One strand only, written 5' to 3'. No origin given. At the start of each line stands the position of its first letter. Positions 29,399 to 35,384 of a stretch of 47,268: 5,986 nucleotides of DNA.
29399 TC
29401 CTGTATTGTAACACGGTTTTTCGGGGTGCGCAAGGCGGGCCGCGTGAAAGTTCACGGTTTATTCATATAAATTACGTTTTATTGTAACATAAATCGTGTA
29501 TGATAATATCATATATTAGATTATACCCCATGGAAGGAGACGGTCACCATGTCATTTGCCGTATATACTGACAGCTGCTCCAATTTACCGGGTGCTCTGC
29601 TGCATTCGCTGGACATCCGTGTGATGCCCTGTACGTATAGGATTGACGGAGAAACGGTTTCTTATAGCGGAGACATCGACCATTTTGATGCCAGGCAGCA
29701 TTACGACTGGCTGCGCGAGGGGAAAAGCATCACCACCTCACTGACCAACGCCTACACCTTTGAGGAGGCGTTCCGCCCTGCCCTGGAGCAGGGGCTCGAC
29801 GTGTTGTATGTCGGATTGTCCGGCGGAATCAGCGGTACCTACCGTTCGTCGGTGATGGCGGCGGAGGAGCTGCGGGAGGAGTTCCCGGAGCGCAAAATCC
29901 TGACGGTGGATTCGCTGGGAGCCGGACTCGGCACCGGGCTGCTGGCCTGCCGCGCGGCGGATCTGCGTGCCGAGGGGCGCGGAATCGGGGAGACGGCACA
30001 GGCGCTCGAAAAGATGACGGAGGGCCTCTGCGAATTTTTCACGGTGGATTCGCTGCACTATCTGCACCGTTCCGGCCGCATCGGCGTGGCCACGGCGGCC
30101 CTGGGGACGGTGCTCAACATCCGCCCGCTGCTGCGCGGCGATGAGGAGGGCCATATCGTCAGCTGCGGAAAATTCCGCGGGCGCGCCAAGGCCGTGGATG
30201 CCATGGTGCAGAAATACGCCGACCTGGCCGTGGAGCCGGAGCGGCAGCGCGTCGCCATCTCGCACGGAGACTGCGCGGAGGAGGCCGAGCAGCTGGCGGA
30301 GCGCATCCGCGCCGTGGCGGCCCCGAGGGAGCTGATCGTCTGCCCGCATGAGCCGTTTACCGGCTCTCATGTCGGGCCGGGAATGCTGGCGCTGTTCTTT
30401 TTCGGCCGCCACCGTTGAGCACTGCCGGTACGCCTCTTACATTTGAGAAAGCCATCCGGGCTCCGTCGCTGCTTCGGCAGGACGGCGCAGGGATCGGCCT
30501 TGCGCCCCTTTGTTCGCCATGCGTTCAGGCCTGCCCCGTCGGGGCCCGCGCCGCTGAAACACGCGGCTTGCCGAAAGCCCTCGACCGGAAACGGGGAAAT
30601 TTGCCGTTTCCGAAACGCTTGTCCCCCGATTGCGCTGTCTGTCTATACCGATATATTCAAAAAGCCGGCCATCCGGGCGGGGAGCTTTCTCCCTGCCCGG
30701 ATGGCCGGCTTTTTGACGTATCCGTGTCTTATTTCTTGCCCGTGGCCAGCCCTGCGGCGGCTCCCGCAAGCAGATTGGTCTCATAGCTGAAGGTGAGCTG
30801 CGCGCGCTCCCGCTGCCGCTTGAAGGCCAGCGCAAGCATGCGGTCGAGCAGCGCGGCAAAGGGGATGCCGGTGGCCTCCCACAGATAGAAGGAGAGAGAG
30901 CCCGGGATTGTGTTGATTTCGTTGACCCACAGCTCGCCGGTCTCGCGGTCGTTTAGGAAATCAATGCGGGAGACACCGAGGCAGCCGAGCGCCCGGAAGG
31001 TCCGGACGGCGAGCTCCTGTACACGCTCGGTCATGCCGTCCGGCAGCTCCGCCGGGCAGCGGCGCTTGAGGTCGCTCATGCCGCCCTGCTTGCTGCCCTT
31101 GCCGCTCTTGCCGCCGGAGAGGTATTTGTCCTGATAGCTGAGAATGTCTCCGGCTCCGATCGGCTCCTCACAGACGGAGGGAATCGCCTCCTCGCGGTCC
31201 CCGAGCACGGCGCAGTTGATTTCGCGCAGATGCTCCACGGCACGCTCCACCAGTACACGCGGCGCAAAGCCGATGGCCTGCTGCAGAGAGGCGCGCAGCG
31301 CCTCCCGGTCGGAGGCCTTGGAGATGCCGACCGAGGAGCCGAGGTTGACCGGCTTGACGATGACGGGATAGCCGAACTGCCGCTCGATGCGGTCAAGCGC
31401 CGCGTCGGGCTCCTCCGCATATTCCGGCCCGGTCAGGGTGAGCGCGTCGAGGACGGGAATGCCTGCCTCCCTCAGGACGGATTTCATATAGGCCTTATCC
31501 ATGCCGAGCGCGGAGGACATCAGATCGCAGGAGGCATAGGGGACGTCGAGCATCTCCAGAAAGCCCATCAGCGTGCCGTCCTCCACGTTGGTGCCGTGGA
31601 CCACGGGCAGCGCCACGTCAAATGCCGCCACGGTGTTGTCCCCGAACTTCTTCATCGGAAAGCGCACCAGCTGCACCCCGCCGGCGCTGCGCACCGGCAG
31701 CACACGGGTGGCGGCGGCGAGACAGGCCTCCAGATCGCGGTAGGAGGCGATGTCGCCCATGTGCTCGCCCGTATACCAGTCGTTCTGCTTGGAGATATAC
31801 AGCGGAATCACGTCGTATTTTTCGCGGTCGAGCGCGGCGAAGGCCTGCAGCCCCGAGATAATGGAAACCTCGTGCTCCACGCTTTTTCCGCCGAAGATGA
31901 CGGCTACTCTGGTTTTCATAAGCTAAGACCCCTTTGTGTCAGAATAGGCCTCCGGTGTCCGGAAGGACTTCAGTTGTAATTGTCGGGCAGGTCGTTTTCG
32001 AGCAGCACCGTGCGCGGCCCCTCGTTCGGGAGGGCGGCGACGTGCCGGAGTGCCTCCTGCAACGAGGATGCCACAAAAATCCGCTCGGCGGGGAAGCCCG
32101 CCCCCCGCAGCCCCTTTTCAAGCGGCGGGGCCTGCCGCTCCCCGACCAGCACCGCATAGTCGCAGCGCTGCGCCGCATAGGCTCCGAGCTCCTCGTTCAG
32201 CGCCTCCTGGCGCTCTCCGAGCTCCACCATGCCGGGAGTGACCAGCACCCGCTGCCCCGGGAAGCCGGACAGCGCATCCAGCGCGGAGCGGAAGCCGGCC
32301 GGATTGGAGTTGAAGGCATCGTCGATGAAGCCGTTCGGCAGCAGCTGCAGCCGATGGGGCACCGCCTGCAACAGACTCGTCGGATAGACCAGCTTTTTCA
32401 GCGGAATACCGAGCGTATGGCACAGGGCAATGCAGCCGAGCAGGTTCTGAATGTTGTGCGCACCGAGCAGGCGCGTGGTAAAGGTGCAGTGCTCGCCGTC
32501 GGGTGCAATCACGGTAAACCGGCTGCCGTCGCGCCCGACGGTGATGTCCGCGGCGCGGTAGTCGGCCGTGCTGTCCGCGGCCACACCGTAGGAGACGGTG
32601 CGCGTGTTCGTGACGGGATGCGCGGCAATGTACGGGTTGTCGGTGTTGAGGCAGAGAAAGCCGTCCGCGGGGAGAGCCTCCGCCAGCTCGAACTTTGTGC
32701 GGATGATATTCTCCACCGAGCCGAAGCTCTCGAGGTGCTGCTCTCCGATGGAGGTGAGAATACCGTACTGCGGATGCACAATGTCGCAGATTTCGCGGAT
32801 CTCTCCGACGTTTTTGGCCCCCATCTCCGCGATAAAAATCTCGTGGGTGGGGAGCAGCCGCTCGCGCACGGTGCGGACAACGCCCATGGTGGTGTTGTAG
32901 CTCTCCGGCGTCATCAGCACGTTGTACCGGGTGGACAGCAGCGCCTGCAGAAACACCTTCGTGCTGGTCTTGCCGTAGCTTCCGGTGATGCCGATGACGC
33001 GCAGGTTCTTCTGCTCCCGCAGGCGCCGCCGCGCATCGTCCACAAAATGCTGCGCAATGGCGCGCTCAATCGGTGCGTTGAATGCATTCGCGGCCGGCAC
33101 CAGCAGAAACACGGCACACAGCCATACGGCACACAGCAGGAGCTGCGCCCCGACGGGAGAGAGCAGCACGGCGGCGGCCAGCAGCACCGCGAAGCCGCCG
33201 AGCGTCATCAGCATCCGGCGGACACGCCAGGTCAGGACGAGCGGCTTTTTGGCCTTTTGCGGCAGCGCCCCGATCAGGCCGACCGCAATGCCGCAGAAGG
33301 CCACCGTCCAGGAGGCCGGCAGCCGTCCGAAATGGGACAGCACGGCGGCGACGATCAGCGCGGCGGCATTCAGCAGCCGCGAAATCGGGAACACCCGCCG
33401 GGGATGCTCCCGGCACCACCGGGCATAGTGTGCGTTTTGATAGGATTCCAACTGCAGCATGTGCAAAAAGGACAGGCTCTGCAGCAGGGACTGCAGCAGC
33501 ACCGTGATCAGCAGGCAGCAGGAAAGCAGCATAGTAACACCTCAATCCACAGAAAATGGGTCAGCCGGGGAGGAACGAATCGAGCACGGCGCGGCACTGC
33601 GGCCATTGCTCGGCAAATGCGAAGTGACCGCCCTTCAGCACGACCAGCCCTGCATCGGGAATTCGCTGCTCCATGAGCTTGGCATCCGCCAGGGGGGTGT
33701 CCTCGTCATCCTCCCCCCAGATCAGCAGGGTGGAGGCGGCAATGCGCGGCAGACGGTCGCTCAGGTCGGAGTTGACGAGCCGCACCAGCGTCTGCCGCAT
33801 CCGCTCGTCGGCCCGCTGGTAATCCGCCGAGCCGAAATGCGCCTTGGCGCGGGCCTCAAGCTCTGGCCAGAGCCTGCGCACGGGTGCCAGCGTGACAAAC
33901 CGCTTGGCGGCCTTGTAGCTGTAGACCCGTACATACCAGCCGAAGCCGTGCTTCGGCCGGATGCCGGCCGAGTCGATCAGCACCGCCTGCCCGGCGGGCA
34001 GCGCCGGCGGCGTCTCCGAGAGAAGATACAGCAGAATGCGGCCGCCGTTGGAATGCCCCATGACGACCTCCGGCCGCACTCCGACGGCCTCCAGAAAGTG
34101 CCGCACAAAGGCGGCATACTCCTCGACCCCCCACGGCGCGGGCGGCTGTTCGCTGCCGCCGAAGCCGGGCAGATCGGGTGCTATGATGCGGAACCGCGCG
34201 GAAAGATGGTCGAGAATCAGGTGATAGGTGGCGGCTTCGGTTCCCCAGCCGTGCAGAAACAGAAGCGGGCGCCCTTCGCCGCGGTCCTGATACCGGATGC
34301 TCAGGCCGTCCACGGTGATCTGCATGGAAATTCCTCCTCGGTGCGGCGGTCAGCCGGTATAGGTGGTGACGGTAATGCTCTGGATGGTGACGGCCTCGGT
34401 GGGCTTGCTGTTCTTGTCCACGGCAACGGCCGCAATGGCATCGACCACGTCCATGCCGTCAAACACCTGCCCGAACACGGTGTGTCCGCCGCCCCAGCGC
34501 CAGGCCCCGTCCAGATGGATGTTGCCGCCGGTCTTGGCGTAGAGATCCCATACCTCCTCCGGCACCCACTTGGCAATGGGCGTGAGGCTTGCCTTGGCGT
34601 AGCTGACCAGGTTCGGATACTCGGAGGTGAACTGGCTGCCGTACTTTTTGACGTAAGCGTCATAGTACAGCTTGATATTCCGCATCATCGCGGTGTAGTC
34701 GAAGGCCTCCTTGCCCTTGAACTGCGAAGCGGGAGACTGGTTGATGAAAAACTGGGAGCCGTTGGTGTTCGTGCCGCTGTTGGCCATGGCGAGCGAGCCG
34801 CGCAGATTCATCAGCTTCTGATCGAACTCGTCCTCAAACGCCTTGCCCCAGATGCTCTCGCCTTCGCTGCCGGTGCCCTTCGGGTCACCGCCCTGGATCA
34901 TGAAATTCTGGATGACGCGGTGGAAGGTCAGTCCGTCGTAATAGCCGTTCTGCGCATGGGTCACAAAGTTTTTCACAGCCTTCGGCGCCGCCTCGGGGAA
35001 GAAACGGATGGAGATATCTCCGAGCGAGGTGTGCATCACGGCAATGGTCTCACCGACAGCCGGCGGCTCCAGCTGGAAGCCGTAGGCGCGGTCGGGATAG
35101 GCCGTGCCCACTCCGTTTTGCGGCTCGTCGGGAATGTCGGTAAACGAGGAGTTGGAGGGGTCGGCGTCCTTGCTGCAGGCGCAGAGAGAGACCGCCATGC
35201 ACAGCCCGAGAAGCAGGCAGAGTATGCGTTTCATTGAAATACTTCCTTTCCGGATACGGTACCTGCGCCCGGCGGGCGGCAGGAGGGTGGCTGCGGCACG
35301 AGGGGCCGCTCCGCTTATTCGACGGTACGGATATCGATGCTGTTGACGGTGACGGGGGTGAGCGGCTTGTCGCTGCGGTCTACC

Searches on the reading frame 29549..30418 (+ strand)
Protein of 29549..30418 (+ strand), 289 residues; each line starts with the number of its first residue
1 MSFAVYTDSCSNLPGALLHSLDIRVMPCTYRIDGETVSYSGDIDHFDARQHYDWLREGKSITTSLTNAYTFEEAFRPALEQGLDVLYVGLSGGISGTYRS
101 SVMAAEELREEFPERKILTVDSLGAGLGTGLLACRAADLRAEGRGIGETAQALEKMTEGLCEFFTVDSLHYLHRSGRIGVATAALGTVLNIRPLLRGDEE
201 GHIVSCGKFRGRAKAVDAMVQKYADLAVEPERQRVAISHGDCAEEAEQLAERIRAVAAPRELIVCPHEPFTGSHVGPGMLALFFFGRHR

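Call 60: search_protein_families(library=pfam, proteins=[window:29549-30418:+], max_evalue=0.00001)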
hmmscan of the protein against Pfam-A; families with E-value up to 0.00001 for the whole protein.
window:29549-30418:+ (289 aa): 1 family
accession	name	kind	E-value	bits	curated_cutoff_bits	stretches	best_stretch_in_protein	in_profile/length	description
PF02645.21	DegV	-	1.2e-63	215.5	27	1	3-285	2-278/280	Uncharacterised protein, DegV family COG1307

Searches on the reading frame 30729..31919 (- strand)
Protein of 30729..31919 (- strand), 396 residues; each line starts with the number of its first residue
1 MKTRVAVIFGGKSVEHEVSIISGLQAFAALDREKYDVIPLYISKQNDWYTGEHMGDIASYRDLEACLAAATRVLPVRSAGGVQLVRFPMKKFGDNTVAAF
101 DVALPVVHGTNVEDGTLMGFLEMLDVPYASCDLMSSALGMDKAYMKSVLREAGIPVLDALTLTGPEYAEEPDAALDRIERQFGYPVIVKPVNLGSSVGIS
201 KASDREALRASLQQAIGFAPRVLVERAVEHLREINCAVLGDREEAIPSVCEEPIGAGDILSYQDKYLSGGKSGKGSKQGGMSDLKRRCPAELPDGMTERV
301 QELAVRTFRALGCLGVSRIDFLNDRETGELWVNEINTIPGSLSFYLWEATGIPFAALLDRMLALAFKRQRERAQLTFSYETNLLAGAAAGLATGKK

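Call 60: search_protein_families(library=pfam, proteins=[window:30729-31919:-], max_evalue=0.00001)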
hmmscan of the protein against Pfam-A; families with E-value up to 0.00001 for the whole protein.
window:30729-31919:- (396 aa): 4 families
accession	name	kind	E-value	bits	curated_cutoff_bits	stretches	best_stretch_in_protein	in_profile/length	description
PF07478.18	Dala_Dala_lig_C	-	8e-46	156.6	24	1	149-362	2-203/204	D-ala D-ala ligase C-terminus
PF01820.27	Dala_Dala_lig_N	-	4.9e-30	105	34.6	1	4-131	1-121/121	D-ala D-ala ligase N-terminus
PF02786.22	CPSase_L_D2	-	1.3e-13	51.4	19.8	1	141-251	1-112/211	Carbamoyl-phosphate synthase L chain, ATP binding domain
PF02222.28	ATP-grasp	-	3e-08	34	27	0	165-244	11-92/179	ATP-grasp domain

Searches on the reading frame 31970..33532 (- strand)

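Call 85: search_protein_families(library=pfam, proteins=[window:31970-33532:-], max_evalue=0.00001)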
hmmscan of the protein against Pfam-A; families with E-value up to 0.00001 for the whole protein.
window:31970-33532:- (520 aa): 2 families
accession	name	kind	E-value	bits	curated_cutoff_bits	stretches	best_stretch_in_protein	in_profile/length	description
PF08245.18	Mur_ligase_M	-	3.9e-41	141.6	24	1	182-370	1-199/200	Mur ligase middle domain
PF02875.26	Mur_ligase_C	-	1.6e-11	45.6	28.4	1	393-505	1-118/127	Mur ligase, glutamate ligase domain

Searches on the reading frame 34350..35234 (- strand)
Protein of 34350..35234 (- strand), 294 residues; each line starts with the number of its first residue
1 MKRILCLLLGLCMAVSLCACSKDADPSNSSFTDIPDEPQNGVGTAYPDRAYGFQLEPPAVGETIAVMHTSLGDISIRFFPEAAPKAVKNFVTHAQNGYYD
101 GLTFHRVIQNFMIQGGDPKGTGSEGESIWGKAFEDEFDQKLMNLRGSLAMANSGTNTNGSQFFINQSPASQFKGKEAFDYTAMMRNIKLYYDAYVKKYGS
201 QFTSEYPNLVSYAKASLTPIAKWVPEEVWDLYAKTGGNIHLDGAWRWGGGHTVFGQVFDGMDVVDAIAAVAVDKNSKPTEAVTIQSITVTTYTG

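Call 85: search_protein_families(library=pfam, proteins=[window:34350-35234:-], max_evalue=0.00001)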
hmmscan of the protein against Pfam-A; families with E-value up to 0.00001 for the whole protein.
window:34350-35234:- (294 aa): 1 family
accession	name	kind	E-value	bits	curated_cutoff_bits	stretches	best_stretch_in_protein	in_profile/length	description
PF00160.26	Pro_isomerase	-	1.7e-48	165.3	21.7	2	66-175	3-120/159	Cyclophilin type peptidyl-prolyl cis-trans isomerase/CLD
